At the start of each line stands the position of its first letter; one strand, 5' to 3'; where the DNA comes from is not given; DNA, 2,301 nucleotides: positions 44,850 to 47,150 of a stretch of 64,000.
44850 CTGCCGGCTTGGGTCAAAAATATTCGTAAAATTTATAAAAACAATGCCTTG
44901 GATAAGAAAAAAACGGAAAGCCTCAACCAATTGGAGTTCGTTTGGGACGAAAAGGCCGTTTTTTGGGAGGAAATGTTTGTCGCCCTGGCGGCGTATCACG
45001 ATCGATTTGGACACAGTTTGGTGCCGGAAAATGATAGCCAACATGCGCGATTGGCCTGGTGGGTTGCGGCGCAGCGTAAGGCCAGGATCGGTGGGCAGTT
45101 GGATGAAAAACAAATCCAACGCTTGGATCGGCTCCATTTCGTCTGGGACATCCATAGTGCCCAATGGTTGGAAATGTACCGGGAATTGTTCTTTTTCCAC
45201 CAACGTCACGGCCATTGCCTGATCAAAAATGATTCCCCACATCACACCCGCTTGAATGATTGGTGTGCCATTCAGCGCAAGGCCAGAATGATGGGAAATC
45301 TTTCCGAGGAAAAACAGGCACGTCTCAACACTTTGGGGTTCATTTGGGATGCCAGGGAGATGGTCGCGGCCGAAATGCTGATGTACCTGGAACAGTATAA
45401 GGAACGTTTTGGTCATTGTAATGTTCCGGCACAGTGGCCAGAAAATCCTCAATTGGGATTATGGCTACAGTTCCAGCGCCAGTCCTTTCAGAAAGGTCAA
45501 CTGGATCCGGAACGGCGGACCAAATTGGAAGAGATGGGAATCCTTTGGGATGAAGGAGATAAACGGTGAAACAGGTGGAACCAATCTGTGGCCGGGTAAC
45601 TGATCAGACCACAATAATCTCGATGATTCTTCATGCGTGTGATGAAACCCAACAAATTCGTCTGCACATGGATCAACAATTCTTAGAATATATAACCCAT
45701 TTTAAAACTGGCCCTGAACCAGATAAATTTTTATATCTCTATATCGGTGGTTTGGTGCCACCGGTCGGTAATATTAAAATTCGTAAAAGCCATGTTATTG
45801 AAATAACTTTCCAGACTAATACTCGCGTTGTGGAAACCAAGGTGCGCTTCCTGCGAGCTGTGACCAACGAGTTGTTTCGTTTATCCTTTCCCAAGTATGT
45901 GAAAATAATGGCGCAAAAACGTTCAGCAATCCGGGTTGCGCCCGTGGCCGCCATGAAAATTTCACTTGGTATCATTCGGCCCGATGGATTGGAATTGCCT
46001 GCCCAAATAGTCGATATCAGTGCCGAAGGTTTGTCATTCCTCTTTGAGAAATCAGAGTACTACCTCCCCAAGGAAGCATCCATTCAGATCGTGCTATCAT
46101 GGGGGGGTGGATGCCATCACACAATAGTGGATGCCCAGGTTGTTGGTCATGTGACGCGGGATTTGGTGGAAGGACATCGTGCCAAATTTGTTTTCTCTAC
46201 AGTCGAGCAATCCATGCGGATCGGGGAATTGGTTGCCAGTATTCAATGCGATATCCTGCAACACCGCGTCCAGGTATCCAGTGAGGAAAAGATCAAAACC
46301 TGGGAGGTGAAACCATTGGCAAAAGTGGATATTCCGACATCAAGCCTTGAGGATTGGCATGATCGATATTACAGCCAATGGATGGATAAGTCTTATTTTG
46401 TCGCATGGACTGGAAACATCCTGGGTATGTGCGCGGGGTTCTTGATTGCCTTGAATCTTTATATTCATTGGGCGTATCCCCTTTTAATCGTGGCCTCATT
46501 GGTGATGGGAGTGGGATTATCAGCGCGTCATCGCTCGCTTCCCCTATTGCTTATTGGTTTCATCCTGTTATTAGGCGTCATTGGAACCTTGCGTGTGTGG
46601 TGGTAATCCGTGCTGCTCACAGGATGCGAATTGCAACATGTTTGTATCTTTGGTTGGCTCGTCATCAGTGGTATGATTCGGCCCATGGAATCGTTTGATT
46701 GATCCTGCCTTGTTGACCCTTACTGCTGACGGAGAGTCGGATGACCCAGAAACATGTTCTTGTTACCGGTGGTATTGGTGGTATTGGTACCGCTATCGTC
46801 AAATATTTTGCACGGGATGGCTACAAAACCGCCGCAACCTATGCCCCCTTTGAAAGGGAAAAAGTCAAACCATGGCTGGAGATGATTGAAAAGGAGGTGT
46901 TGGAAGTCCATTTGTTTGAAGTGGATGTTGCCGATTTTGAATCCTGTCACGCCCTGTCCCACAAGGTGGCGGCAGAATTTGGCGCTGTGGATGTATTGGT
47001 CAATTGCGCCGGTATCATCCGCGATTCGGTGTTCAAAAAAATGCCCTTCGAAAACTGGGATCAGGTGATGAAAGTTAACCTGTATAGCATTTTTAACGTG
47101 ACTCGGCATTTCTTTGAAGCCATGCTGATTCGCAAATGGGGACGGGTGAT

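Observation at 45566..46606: PilZ-3TM membrane protein translationally coupled to the HA-repeat protein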

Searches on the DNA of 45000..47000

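Call 69: search_rna_families(source=window, start=45000, end=47000, threshold=evalue, max_evalue=1)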
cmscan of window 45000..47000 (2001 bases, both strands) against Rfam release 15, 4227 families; matches with E-value up to 1: 0.
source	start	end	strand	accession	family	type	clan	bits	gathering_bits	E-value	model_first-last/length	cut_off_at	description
